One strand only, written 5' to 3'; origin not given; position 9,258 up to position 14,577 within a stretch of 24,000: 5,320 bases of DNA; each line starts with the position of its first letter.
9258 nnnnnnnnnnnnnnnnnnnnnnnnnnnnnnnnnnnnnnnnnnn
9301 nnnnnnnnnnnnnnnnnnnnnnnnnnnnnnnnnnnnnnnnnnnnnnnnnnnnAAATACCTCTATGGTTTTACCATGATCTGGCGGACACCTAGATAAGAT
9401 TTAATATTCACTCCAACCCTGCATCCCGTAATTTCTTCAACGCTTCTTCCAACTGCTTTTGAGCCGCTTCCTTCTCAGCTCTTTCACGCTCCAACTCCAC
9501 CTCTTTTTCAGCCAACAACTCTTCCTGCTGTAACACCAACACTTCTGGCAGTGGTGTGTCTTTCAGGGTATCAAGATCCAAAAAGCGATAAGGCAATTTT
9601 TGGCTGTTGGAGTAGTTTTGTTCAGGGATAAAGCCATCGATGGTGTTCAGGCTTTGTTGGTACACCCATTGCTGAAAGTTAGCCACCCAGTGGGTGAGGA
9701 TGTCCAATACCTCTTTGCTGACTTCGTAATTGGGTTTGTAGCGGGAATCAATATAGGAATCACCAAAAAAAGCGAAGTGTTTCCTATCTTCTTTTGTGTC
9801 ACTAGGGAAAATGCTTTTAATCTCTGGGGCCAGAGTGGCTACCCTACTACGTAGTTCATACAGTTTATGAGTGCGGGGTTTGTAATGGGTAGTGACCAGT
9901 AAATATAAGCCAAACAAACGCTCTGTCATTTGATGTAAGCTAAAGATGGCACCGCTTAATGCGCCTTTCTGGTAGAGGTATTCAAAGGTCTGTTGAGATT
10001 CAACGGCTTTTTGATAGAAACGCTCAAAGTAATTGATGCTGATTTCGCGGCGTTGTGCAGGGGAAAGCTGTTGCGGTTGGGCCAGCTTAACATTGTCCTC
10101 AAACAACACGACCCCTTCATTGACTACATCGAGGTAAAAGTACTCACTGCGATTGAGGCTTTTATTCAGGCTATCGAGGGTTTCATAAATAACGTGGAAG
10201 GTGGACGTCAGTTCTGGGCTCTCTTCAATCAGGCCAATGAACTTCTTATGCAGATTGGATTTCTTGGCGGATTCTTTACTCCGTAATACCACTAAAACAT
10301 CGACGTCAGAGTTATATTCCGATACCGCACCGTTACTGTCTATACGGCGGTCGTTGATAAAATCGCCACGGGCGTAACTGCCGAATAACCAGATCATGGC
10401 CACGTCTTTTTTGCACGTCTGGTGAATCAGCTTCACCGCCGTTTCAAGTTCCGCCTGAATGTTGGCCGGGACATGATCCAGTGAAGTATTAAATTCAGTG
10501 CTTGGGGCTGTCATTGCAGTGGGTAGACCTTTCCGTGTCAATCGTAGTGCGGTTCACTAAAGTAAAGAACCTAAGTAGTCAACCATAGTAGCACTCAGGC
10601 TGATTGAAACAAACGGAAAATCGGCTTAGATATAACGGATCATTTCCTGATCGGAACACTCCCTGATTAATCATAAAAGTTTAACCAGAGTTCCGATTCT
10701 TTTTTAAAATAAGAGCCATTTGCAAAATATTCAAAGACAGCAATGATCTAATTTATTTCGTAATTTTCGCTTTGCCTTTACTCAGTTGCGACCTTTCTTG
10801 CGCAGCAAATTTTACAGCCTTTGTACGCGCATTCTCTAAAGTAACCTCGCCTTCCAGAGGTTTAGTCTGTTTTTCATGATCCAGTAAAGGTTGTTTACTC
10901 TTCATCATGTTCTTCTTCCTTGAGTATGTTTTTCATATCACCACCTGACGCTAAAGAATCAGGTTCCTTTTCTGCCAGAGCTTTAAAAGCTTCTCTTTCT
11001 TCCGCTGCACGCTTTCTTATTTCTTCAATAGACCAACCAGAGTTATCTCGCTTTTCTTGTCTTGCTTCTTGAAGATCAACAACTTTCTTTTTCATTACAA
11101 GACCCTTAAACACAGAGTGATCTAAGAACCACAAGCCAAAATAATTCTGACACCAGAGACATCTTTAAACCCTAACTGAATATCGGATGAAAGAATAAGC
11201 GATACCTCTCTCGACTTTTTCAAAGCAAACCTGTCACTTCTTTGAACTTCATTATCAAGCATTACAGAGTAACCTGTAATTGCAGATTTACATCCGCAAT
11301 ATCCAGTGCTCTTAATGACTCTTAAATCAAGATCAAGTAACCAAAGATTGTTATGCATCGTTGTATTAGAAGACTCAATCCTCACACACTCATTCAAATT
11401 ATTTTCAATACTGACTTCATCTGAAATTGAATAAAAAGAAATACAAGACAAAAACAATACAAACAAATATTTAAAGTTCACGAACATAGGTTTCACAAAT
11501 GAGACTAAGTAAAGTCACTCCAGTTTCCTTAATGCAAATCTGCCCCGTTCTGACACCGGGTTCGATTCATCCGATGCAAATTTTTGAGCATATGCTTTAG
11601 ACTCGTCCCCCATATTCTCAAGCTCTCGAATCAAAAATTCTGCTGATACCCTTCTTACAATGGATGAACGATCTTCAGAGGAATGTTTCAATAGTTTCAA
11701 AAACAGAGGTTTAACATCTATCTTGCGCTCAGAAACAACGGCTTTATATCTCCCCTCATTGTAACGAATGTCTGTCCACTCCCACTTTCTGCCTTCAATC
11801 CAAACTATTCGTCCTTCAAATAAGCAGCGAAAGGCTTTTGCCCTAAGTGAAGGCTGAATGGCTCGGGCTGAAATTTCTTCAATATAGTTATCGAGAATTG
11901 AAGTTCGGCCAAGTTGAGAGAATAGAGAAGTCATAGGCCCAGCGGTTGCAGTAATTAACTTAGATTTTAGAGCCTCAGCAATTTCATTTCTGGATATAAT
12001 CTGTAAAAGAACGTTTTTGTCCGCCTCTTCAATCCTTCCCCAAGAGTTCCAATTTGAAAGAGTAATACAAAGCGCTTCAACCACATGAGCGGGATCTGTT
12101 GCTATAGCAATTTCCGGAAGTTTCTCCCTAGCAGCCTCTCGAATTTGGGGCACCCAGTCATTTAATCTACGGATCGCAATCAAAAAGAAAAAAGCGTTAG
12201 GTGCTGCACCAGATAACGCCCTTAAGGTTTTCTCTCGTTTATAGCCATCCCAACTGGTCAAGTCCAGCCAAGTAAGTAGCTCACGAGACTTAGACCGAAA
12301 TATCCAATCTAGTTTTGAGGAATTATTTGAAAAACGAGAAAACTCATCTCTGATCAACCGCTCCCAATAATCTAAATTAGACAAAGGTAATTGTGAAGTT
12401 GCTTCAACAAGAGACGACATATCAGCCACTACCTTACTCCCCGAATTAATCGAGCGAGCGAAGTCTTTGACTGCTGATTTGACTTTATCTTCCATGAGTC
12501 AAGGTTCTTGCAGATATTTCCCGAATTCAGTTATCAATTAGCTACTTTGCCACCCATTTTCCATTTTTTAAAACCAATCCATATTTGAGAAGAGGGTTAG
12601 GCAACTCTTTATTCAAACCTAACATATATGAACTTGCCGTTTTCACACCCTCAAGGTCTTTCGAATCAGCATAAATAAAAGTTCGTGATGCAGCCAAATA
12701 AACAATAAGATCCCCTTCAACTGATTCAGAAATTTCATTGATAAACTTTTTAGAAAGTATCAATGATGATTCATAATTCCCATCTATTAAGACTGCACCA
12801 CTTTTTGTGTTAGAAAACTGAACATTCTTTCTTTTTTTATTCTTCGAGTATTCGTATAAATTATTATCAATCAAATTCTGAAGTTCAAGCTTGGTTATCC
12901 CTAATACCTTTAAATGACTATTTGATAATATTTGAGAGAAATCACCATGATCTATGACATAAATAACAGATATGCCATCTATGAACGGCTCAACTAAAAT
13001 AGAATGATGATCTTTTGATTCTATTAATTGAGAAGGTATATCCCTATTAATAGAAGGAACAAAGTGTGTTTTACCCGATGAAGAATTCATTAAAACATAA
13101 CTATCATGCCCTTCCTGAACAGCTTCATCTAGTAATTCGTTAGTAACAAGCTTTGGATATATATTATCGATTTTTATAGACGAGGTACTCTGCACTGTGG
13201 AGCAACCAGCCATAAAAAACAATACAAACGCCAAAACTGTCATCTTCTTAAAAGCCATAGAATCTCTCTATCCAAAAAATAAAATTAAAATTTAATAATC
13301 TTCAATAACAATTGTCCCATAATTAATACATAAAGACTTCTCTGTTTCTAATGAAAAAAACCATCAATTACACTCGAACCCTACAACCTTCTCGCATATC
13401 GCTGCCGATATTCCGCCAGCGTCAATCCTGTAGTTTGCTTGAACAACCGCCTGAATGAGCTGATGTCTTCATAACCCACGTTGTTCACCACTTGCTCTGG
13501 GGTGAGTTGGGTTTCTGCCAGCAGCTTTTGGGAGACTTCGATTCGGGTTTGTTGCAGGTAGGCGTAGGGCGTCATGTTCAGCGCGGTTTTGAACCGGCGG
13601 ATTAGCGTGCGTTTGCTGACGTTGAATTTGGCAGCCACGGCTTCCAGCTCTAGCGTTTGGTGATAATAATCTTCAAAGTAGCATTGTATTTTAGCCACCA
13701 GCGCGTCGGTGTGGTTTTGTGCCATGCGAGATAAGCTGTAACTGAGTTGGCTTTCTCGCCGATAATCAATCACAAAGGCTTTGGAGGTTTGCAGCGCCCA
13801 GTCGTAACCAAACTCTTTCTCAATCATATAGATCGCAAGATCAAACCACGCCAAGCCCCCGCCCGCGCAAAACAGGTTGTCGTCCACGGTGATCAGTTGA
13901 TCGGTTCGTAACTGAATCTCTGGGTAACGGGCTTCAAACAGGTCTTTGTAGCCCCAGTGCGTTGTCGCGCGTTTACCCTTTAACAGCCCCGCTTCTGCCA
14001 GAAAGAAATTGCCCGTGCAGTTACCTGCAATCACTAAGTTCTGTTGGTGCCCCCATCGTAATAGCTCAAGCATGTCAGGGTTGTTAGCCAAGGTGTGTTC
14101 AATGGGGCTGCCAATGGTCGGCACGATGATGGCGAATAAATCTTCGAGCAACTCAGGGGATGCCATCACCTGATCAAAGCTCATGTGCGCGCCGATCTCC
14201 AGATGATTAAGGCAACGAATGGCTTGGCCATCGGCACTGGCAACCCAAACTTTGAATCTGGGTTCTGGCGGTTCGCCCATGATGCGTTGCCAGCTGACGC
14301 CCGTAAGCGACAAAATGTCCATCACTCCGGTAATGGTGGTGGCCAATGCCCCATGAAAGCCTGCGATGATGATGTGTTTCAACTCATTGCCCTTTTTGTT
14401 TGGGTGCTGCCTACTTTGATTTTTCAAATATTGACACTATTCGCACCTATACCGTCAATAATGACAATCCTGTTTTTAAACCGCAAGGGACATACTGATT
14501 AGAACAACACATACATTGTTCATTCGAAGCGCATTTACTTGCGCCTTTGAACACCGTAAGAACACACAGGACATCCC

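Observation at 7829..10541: Two-gene cassette: fused NTase-HEPN protein plus UG/Abi-like reverse transcriptase, a candidate uncharacterised RT-based defence system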

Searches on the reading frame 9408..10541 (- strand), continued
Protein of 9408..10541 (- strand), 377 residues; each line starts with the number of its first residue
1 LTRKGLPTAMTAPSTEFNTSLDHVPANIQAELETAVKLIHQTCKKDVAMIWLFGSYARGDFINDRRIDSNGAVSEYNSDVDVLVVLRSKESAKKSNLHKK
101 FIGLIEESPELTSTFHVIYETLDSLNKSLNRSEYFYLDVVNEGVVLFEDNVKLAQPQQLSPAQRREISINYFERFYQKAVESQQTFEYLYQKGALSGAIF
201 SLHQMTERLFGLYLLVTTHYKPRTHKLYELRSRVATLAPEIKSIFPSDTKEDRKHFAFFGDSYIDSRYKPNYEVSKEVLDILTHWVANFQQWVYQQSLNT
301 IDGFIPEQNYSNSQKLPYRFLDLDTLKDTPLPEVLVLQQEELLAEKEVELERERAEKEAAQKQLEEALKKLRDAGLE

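Call 53: fold_search(model_id=the predicted structure, library=pdb)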
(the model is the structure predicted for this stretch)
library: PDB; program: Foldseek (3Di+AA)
matches with E <= 10: 761; with E <= 0.001: 12
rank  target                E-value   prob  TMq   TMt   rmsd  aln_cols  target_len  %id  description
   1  4nqf_A                3.7e-08  1.00  0.37  0.90   1.5       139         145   29  Crystal structure of HEPN domain protein (released 2014-03-26)
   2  4nqf_B                1.8e-07  1.00  0.36  0.86   1.5       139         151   29  Crystal structure of HEPN domain protein (released 2014-03-26)
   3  6fzb_A                1.6e-06  1.00  0.39  0.51   8.3       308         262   14  AadA in complex with ATP, magnesium and streptomycin (released 2018-06-13)
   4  5lpa_A                1.7e-06  1.00  0.39  0.50   7.8       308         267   13  AadA E87Q in complex with ATP, calcium and dihydrostreptomycin (released 2018-01-17)
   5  6fzb_B                2.5e-06  1.00  0.39  0.51   7.8       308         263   14  AadA in complex with ATP, magnesium and streptomycin (released 2018-06-13)
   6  5g4a_A                2.7e-06  1.00  0.37  0.49   8.5       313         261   14  AadA in complex with ATP and magnesium (released 2017-11-29)
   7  5g4a_B                2.8e-06  1.00  0.37  0.48   8.7       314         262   14  AadA in complex with ATP and magnesium (released 2017-11-29)
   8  5luh_B                3.3e-06  1.00  0.38  0.49   8.9       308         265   14  AadA E87Q in complex with ATP, calcium and streptomycin (released 2018-01-17)
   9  4cs6                  3.3e-06  1.00  0.30  0.40  12.3       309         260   14  Crystal structure of AadA - an aminoglycoside adenyltransferase (released 2015-03-25)
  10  5luh_A                5.4e-06  1.00  0.39  0.51   8.3       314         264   14  AadA E87Q in complex with ATP, calcium and streptomycin (released 2018-01-17)
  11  6sxj                  5.3e-05  1.00  0.37  0.51   8.8       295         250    9  Crystal structure of spectinomycin adenyltransferase AAD(9) from Enterococcus faecialis (released 2020-04-15)
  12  9dbh_B                7.9e-04  0.99  0.25  0.36  13.4       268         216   16  Structure of Hailong HalB in complex with oligodeoxyadenylate (released 2025-05-07)
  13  2hsb                  2.1e-03  1.00  0.22  0.50   6.1       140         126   16  Crystal structure of a hepn domain containing protein (af_0298) from archaeoglobus fulgidus at 1.95 A resolution (released 2006-08-15)
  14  3c18_A                2.5e-03  1.00  0.33  0.39   9.0       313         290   11  Crystal structure of nucleotidyltransferase-like protein (ZP_00538802.1) from Exiguobacterium sibiricum 255-15 at 1.90 (released 2008-02-12)
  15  1ufb_A                3.3e-02  0.97  0.21  0.47   7.0       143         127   13  Crystal structure of TT1696 from Thermus thermophilus HB8 (released 2003-11-28)
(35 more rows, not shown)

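Call 68: find_encoding_contigs(protein=P0006, flank=6000, max_places=3)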
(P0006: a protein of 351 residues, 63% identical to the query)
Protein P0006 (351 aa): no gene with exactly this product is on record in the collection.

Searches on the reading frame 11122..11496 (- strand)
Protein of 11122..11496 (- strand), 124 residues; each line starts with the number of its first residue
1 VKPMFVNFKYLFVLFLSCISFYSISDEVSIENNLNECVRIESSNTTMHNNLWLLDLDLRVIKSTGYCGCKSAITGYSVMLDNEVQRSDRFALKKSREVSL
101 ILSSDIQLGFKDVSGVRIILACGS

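Call 37: search_protein_families(library=pfam, proteins=[window:11122-11496:-], max_evalue=0.01)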
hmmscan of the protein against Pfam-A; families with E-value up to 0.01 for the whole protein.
window:11122-11496:- (124 aa): 1 family
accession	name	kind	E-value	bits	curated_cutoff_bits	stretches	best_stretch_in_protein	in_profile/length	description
PF09961.14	DUF2195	-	3.2e-13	50.1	25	1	26-112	16-106/117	Uncharacterized protein conserved in bacteria (DUF2195)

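Call 87: search_protein_families(library=padloc, proteins=[window:11122-11496:-], max_evalue=0.001)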
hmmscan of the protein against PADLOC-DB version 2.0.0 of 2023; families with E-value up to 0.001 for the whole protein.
window:11122-11496:- (124 aa): 0 families

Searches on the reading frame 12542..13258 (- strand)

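Call 37: search_protein_families(library=pfam, proteins=[window:12542-13258:-], max_evalue=0.01)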
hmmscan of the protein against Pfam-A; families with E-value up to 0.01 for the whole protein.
window:12542-13258:- (238 aa): 1 family
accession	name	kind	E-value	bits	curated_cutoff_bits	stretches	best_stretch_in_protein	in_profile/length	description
PF07285.16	DUF1444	-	1.8e-08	34.7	23.8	1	75-204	94-221/264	Protein of unknown function (DUF1444)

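Call 87: search_protein_families(library=padloc, proteins=[window:12542-13258:-], max_evalue=0.001)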
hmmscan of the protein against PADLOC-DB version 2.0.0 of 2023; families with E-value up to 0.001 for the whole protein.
window:12542-13258:- (238 aa): 0 families

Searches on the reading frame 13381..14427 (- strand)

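Call 37: search_protein_families(library=pfam, proteins=[window:13381-14427:-], max_evalue=0.01)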
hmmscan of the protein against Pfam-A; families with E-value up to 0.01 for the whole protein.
window:13381-14427:- (348 aa): 4 families
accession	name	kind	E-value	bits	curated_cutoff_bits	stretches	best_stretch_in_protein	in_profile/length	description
PF12833.13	HTH_18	-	3.3e-22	79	33.6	1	265-343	2-80/80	Helix-turn-helix domain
PF00165.29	HTH_AraC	-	5e-15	55.6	26.6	2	311-342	12-42/42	Bacterial regulatory helix-turn-helix proteins, AraC family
PF01965.30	DJ-1_PfpI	-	3.5e-12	46.9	26.6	1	58-198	28-159/165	DJ-1/PfpI family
PF04297.20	UPF0122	-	0.003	18.2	22.7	1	242-283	17-58/101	Putative helix-turn-helix protein, YlxM / p13 like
